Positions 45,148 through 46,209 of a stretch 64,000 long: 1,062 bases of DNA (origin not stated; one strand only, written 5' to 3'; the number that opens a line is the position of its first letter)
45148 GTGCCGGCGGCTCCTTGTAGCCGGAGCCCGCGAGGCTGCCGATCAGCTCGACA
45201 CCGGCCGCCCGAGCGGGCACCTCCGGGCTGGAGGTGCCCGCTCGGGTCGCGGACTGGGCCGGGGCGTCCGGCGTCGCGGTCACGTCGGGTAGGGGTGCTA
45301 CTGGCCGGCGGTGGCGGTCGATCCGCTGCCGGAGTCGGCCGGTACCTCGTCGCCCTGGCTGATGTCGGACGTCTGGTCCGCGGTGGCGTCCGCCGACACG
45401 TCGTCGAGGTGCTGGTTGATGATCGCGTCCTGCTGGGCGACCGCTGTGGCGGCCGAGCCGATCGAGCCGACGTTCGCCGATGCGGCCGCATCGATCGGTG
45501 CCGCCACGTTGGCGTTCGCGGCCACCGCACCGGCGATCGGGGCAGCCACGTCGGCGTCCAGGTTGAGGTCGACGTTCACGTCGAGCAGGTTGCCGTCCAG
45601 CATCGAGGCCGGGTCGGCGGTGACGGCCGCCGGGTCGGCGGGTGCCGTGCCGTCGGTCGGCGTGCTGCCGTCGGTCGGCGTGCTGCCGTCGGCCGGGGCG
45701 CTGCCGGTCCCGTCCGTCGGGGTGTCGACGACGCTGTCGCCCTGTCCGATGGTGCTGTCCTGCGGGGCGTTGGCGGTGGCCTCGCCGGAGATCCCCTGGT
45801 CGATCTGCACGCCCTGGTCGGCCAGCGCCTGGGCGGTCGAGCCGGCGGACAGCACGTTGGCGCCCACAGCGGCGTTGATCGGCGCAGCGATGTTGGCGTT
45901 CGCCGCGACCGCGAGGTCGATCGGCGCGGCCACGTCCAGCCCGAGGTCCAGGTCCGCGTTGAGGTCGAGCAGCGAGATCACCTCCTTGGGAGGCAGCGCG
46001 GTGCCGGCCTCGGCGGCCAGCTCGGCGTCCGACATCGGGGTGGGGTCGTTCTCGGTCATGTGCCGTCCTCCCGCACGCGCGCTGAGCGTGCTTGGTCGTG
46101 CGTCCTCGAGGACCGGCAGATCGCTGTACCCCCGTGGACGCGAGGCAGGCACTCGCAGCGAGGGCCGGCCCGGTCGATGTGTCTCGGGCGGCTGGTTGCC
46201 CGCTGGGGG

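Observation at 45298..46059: Acidic protein built from two ~80-aa Ala/Asn/Asp repeats with unknown fold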

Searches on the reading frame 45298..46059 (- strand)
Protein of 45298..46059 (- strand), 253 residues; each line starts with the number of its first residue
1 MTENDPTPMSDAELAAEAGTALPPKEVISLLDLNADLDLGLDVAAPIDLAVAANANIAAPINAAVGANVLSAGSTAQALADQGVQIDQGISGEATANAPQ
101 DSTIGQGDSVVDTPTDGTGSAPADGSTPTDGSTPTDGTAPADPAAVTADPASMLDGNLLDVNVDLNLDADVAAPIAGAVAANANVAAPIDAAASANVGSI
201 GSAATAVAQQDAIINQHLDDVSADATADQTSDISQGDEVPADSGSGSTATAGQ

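Call 6: search_protein_families(library=pfam, proteins=[window:45298-46059:-], max_evalue=1)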
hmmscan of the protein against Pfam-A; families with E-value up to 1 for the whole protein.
window:45298-46059:- (253 aa): 0 families

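Call 7: search_protein_families(library=ncbifam, proteins=[window:45298-46059:-], max_evalue=1)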
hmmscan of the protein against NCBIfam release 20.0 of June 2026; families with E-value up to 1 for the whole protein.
window:45298-46059:- (253 aa): 0 families

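Call 9: find_homologous_proteins(query=window:45298-46059:-, max_evalue=0.001)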
Query window:45298-46059:- (253 aa): 3541 proteins with E <= 0.001 among 8000 candidates; the best 120 are listed.
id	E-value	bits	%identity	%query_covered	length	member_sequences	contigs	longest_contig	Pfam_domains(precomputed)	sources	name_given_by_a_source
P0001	7.9e-85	302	73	93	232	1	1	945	-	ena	-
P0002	9.0e-85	302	74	93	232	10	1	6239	-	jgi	jgi:hypothetical protein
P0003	6.8e-84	299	73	93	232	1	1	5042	-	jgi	jgi:hypothetical protein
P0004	1.2e-83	299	72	93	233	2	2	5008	-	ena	-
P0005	1.4e-83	298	74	93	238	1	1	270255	-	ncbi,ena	-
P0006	5.2e-82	293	73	93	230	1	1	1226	-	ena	-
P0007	5.8e-82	293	74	93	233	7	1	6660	-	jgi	jgi:hypothetical protein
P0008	1.4e-81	292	74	93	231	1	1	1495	-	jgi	jgi:hypothetical protein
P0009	2.4e-81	291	73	93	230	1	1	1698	-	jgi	jgi:hypothetical protein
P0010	3.4e-81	291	72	93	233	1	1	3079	-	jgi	jgi:hypothetical protein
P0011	3.4e-81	291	73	93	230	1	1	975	-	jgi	jgi:hypothetical protein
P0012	3.8e-81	290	72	93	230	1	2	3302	-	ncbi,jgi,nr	ncbi:MAG: hypothetical protein QOD68_2999 [Actinomycetota bacterium]|jgi:hypothetical protein|nr:hyp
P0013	8.0e-81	289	73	93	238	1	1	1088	-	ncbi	-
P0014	4.4e-80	287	72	93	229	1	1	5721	-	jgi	jgi:hypothetical protein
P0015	1.9e-79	285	72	93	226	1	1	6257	-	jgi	jgi:hypothetical protein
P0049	9.8e-72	260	67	83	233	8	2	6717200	-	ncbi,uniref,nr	ncbi:peptidoglycan-binding protein [Micromonospora terminaliae]|uniref:Peptidoglycan-binding protein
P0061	3.1e-69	251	67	93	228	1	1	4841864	-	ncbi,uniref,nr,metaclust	ncbi:hypothetical protein [Georgenia sp. SUBG003]|uniref:hypothetical protein n=1 Tax=Georgenia sp. 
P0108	8.3e-67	244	66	93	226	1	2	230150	-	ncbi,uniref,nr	ncbi:peptidoglycan-binding protein [Georgenia thermotolerans]|uniref:Peptidoglycan-binding protein n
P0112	1.0e-66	243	65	93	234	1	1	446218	-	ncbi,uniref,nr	ncbi:peptidoglycan-binding protein [Phycicoccus sp. M110.8]|uniref:peptidoglycan-binding protein n=1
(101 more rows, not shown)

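Call 10: find_encoding_contigs(protein=window:45298-46059:-, flank=10000, max_places=4)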
Protein window:45298-46059:- (253 aa): 1 contig read that carries it; 1 place shown.
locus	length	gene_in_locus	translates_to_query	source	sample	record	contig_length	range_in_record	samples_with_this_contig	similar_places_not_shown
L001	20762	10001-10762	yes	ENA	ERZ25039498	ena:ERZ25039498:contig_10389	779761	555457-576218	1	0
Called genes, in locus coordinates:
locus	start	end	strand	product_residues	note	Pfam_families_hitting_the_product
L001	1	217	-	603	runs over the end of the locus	PF01066:CDP-OH_P_transf, PF19365:DUF5941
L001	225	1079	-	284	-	PF00005:ABC_tran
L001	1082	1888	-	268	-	PF01061:ABC2_membrane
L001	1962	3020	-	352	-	PF00465:Fe-ADH, PF13685:Fe-ADH_2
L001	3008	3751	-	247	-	PF00483:NTP_transferase, PF12804:NTP_transf_3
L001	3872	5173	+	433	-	PF04464:Glyphos_transf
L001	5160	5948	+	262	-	PF03009:GDPD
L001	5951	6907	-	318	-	PF00296:Bac_luciferase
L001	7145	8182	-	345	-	PF13506:Glyco_transf_21, PF00535:Glycos_transf_2, PF13641:Glyco_tranf_2_3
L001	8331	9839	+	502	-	PF03816:LytR_cpsA_psr, PF13399:LytR_C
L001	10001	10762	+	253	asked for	-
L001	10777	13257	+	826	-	-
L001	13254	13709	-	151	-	PF03061:4HBT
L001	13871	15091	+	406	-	PF03816:LytR_cpsA_psr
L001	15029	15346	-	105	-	PF13490:zf-HC2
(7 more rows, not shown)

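Call 11: find_encoding_contigs(protein=P0049, flank=10000, max_places=3)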
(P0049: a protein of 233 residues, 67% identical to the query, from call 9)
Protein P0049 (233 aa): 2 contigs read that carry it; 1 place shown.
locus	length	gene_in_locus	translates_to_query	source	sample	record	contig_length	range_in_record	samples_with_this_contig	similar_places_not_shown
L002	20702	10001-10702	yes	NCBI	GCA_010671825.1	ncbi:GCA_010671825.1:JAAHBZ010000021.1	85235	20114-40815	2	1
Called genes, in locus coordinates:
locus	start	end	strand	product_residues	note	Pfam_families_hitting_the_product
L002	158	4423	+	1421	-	PF25275:Golvesin_C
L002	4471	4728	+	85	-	-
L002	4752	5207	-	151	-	PF09424:YqeY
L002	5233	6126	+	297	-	PF00149:Metallophos, PF12850:Metallophos_2 (faint)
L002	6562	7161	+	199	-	PF04542:Sigma70_r2, PF08281:Sigma70_r4_2, PF04545:Sigma70_r4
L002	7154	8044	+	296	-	-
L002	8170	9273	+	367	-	PF01699:Na_Ca_ex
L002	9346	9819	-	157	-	-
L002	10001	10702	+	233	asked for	-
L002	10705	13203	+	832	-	-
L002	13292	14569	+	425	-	PF07690:MFS_1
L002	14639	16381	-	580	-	PF00149:Metallophos (weak), PF02872:5_nucleotid_C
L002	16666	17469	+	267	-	PF12146:Hydrolase_4 (weak), PF12697:Abhydrolase_6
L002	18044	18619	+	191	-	-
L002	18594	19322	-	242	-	-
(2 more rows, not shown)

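Call 13: find_related_loci(query=A1, collection=genome_contigs, flank=6000)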
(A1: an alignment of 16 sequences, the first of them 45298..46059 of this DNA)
Query A1 (253 aa) in genome_contigs; peptide patterns used: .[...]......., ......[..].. (x = any residue, [..] = any of these).
599 stretches matched a pattern (row limit reached: there are more); 510 encode a relative of the query (tblastn E <= 1e-3); the best 80 are kept; 80 distinct loci.
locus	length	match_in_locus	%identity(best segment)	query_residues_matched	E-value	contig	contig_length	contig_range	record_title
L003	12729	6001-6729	88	1-243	3e-88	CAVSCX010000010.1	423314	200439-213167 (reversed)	MAG: uncultured Actinomycetota bacterium isolate MFD02581.bin.1.279 genome assembly, contig: contig_10427, whole genome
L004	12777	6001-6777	79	1-253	3e-82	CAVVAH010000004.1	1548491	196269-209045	MAG: uncultured Actinomycetota bacterium isolate MFD04212.bin.1.292 genome assembly, contig: contig_3742, whole genome s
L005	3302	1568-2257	72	1-235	6e-64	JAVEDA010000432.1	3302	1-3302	MAG: Actinomycetota bacterium isolate BP_166 scaffold_7590909, whole genome shotgun sequence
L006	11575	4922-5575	61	1-235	3e-60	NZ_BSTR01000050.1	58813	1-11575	Actinokineospora sp. NBRC 105648 sequence050, whole genome shotgun sequence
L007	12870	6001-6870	58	1-249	8e-59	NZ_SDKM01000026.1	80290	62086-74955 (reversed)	Nocardioides guangzhouensis strain 130 scaffold26, whole genome shotgun sequence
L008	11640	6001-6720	61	8-233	7e-58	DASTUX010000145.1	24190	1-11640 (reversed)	MAG TPA_asm: Nocardioides sp. isolate SMAG_U2344 k141_1568692, whole genome shotgun sequence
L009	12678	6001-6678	62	4-235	9e-57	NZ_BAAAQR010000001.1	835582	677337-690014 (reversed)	Nocardioides koreensis strain JCM 16022 sequence01, whole genome shotgun sequence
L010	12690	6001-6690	66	1-238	4e-56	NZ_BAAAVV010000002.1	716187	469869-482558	Blastococcus jejuensis strain JCM 15614 sequence02, whole genome shotgun sequence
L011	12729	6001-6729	60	1-239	8e-56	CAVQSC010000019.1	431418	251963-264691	MAG: uncultured Actinomycetota bacterium isolate MFD09848.bin.2.104 genome assembly, contig: contig_3799, whole genome s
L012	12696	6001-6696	71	1-252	1e-55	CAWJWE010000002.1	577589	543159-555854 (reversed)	MAG: uncultured Actinomycetota bacterium isolate MFD09206.bin.2.168 genome assembly, contig: contig_12164, whole genome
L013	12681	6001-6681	63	1-235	1e-55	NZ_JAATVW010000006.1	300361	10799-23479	Planosporangium flavigriseum strain TBRC 198 6, whole genome shotgun sequence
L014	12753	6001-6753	59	1-247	4e-54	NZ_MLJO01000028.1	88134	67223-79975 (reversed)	Intrasporangium flavum strain MUSC 78 28, whole genome shotgun sequence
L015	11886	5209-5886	65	7-236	4e-54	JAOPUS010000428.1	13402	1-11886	MAG: Blastococcus sp. isolate RYN_128 scaffold_1068672, whole genome shotgun sequence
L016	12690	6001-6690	63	3-234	5e-54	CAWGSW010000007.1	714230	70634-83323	MAG: uncultured Actinomycetota bacterium isolate MFD05674.bin.1.232 genome assembly, contig: contig_30664, whole genome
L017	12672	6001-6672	69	1-235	2e-53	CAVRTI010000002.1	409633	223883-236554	MAG: uncultured Actinomycetota bacterium isolate MFD04212.bin.2.192 genome assembly, contig: contig_11768, whole genome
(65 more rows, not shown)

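Call 18: search_solved_structures(query=A1, max_evalue=10, show_alignments=2)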
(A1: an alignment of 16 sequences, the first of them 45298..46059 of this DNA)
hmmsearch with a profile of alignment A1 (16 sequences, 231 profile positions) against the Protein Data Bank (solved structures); distinct sequences matched with E-value up to 10: 0.

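Call 29: search_protein_representatives(alignment_id=A1)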
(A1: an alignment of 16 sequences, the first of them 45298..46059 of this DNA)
Query: 16 sequences, 231 profile positions. Proteins with E-value up to 0.001 (for the whole library): 498; up to 1e-10: 366; up to 1e-30: 140. The best 150 are listed.
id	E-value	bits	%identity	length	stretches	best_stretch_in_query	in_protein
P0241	3.4e-87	308.4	-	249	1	7-231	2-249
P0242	1.2e-79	283.7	-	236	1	1-231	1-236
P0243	7.3e-76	271.3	-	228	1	5-231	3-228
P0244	6.3e-73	261.7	-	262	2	1-146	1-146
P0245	8.7e-72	257.9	-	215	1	1-231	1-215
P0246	9.9e-72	257.8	-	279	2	10-151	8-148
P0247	4.9e-71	255.5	-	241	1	1-185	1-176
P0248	5.2e-71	255.4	-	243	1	4-231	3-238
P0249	1.5e-70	253.8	-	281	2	6-149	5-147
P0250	6.2e-70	251.9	-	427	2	28-231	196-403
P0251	5.4e-68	245.5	-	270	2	7-215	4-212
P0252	7.9e-68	245.0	-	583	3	1-152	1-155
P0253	9.6e-68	244.7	-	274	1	7-230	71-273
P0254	2.4e-67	243.4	-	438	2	1-150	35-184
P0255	1.6e-66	240.7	-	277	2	1-142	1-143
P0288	6.1e-47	176.6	-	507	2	28-107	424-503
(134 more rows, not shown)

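Call 31: predict_structure(alignment_id=A2)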
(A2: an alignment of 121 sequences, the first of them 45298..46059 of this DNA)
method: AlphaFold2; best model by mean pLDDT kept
length: 253 residues; sequences in the alignment: 121
mean_pLDDT: 53.4   pTM: 0.24
mean pLDDT of the five models: 53.4, 52.8, 52.5, 49.8, 46.0
residues with pLDDT >= 90: 0; 70-90: 26; 50-70: 107; < 50: 120
segments of 3 or more residues with pLDDT < 50: 1-3, 25-31, 33-37, 39-50, 54-56, 61-64, 66-69, 115-127, 129-133, 135-147, 155-158, 160-175, 177-184, 189-192, 194-197
pLDDT, mean of each block of 10 residues (from residue 1): 54 66 45 44 46 47 48 58 65 64 67 49 46 41 45 48 44 46 48 50 62 69 64 65 54 49
secondary structure, 60 per line:
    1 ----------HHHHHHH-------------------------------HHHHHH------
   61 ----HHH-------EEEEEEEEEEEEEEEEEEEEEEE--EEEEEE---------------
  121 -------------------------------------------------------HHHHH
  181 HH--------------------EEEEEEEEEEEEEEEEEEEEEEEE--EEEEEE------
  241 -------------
elements in order: H11-17 H49-54 E75-97 E100-105 H176-182 E203-226 E229-234

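Call 48: search_protein_families(library=padloc, proteins=[window:45298-46059:-], max_evalue=1)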
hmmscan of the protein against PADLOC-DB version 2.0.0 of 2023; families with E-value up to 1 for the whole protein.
window:45298-46059:- (253 aa): 0 families

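Call 63: list_cluster_members(proteins=[P0049, P0108, P0112, P0061, P0165, P0234])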
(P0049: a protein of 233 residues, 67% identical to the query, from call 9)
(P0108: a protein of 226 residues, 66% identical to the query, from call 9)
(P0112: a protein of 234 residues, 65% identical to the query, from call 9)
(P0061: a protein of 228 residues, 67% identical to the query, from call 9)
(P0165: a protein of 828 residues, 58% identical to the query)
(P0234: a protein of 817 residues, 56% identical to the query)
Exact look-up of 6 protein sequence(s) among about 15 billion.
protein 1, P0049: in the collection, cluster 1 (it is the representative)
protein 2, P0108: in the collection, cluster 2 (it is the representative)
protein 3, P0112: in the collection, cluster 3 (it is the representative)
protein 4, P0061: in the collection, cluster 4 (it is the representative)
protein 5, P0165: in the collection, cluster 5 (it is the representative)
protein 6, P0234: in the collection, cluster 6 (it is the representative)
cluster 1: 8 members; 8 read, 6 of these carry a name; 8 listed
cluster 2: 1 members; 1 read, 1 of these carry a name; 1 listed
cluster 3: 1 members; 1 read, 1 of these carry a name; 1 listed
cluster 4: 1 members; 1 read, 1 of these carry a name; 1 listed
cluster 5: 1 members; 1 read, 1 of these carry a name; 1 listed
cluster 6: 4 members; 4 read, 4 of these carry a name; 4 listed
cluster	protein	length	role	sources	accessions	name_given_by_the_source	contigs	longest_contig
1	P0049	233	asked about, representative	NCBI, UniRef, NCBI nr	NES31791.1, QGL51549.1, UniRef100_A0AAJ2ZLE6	peptidoglycan-binding protein [Micromonospora terminaliae] | Peptidoglycan-binding protein n=1 Tax=Micromonospora terminaliae TaxID=1914461 ...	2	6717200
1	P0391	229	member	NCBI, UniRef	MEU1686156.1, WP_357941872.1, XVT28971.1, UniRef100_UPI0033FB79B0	hypothetical protein [Micromonospora sp. NPDC005707] | hypothetical protein n=1 Tax=unclassified Micromonospora TaxID=2617518 RepID=UPI0033FB79B0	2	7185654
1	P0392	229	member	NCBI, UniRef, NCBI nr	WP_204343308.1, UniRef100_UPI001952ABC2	hypothetical protein [Micromonospora terminaliae] | hypothetical protein n=1 Tax=Micromonospora terminaliae TaxID=1914461 RepID=UPI001952ABC2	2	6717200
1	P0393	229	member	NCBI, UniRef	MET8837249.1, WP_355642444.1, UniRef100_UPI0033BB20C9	hypothetical protein ABZV78_25490 [Micromonospora sp. NPDC004540] | hypothetical protein n=1 Tax=Micromonospora sp. NPDC004540 TaxID=3154457 ...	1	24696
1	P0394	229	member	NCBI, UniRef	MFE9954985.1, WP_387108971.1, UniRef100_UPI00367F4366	hypothetical protein [Micromonospora sp. NPDC005299] | hypothetical protein n=1 Tax=Micromonospora sp. NPDC005299 TaxID=3364231 ...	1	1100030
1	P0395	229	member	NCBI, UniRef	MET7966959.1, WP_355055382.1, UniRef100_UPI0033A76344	hypothetical protein [Micromonospora sp. NPDC005305] | hypothetical protein n=1 Tax=Micromonospora sp. NPDC005305 TaxID=3156875 ...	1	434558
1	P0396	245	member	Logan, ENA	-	-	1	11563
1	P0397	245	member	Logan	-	-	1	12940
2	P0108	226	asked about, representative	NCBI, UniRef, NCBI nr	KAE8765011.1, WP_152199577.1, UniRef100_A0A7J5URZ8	peptidoglycan-binding protein [Georgenia thermotolerans] | Peptidoglycan-binding protein n=1 Tax=Georgenia thermotolerans TaxID=527326 ...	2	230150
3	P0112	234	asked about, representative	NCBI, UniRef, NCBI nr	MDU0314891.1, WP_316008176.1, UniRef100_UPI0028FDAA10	peptidoglycan-binding protein [Phycicoccus sp. M110.8] | peptidoglycan-binding protein n=1 Tax=Phycicoccus sp. M110.8 TaxID=3075433 ...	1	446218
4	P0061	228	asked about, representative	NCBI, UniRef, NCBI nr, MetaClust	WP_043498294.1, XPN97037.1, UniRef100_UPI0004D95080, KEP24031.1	hypothetical protein [Georgenia sp. SUBG003] | hypothetical protein n=1 Tax=Georgenia sp. SUBG003 TaxID=1497974 RepID=UPI0004D95080 | peptidoglycan-binding protein [Georgenia sp. SUBG003]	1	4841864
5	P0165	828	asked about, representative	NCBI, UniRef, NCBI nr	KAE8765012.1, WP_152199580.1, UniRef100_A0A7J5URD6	hypothetical protein [Georgenia thermotolerans] | Peptide zinc metalloprotease protein n=1 Tax=Georgenia thermotolerans TaxID=527326 ...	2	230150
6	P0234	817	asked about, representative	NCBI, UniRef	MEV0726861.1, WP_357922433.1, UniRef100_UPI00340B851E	hypothetical protein AB0I37_29325 [Micromonospora purpureochromogenes] | M50 family metallopeptidase n=1 Tax=Micromonospora purpureochromogenes TaxID=47872 ...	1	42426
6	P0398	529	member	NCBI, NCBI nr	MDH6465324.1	hypothetical protein M2302_005525 [Micromonospora sp. A200] | hypothetical protein [Micromonospora sp. A200]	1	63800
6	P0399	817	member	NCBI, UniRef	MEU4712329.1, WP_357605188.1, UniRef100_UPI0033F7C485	hypothetical protein AB0F73_01460 [Micromonospora purpureochromogenes] | M50 family metallopeptidase n=1 Tax=Micromonospora purpureochromogenes TaxID=47872 ...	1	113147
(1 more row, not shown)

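Call 65: find_homologous_proteins(query=P0250, max_evalue=0.001)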
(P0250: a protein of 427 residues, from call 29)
Query P0250 (427 aa): 1201 proteins with E <= 0.001 among 8000 candidates; the best 120 are listed.
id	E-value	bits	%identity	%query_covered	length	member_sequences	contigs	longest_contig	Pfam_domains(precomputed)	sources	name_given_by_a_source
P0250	3.7e-241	818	100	100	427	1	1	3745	-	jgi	jgi:hypothetical protein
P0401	1.3e-87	313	49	95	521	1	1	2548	-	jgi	jgi:hypothetical protein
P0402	2.9e-70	256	59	68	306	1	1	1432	-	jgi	jgi:hypothetical protein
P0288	9.9e-60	221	55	63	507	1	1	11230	-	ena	-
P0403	2.4e-53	200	51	51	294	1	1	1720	-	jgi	jgi:hypothetical protein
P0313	3.2e-53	200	50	73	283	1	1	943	-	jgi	jgi:hypothetical protein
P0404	3.6e-52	196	51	51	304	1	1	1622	-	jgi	jgi:hypothetical protein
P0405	3.6e-51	193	56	63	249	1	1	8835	-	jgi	jgi:hypothetical protein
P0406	4.8e-51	193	43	61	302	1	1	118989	-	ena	-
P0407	8.7e-51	192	50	51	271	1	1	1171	-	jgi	jgi:hypothetical protein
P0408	1.3e-50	191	52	51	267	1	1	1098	-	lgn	-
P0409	3.0e-49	187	50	52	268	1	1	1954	-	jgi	-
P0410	5.2e-49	186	52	51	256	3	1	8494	-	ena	-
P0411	6.1e-49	186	70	12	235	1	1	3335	-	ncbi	ncbi:MAG: hypothetical protein ACRDOY_05070, partial [Nocardioidaceae bacterium]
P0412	1.6e-47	181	45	61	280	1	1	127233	-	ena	-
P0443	4.1e-34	137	40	48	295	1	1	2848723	-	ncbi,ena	-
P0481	4.5e-31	127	54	19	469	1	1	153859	PF12396.15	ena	-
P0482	5.2e-31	127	47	49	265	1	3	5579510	-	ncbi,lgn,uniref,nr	ncbi:peptidoglycan-binding protein [Mycolicibacterium litorale]|uniref:Peptidoglycan-binding protein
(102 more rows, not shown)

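Call 66: find_encoding_contigs(protein=P0288, flank=5000, max_places=1)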
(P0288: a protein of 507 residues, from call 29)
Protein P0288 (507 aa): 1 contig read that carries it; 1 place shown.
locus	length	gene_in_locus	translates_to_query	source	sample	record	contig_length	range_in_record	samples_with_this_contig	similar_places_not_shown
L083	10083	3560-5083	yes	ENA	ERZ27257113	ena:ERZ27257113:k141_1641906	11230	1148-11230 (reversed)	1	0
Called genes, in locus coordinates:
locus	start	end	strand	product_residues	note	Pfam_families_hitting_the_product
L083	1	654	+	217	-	?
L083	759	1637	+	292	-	PF00903:Glyoxalase (weak), PF18029:Glyoxalase_6 (weak), PF00903:Glyoxalase, PF18029:Glyoxalase_6 (weak)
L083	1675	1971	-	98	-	PF00248:Aldo_ket_red (weak)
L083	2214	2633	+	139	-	PF12680:SnoaL_2 (weak)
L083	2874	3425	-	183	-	PF00440:TetR_N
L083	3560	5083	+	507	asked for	-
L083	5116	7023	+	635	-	-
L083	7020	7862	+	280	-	-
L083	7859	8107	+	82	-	-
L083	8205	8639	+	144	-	PF13581:HATPase_c_2, PF02518:HATPase_c (weak)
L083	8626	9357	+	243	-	PF08673:RsbU_N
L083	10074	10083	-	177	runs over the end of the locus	PF02311:AraC_binding (weak), PF07883:Cupin_2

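Call 67: find_encoding_contigs(protein=P0482, flank=6000, max_places=1)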
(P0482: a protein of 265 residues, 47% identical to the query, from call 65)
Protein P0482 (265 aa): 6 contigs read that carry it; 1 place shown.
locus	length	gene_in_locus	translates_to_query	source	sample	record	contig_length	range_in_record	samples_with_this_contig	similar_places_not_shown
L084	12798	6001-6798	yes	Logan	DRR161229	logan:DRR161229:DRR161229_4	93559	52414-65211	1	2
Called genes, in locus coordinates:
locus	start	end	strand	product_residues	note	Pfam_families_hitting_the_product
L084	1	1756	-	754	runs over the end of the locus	PF00141:peroxidase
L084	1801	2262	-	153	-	PF01475:FUR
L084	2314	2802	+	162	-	PF10604:Polyketide_cyc2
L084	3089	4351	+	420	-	PF01039:Carboxyl_trans, PF03255:ACCA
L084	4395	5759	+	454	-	PF00171:Aldedh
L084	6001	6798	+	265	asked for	-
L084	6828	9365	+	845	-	-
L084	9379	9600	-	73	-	-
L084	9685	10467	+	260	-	-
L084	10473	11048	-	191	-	PF03473:MOSC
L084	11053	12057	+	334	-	PF16884:ADH_N_2, PF00107:ADH_zinc_N, PF13602:ADH_zinc_N_2 (weak)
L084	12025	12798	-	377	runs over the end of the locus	PF20903:SPL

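Call 68: find_encoding_contigs(protein=P0443, flank=5000, max_places=1)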
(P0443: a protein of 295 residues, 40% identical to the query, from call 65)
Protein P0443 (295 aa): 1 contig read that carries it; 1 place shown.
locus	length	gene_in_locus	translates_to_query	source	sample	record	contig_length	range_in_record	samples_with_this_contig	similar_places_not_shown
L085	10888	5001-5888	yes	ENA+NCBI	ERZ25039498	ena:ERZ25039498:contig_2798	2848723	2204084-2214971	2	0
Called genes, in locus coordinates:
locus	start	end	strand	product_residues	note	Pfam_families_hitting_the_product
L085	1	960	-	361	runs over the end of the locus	PF00817:IMS, PF11799:IMS_C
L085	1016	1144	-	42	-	-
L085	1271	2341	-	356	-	PF00724:Oxidored_FMN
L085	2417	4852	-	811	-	-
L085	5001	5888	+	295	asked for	-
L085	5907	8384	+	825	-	-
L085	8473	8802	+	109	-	PF01155:HypA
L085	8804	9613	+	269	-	-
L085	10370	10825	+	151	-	PF14720:NiFe_hyd_SSU_C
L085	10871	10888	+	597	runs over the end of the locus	PF00374:NiFeSe_Hases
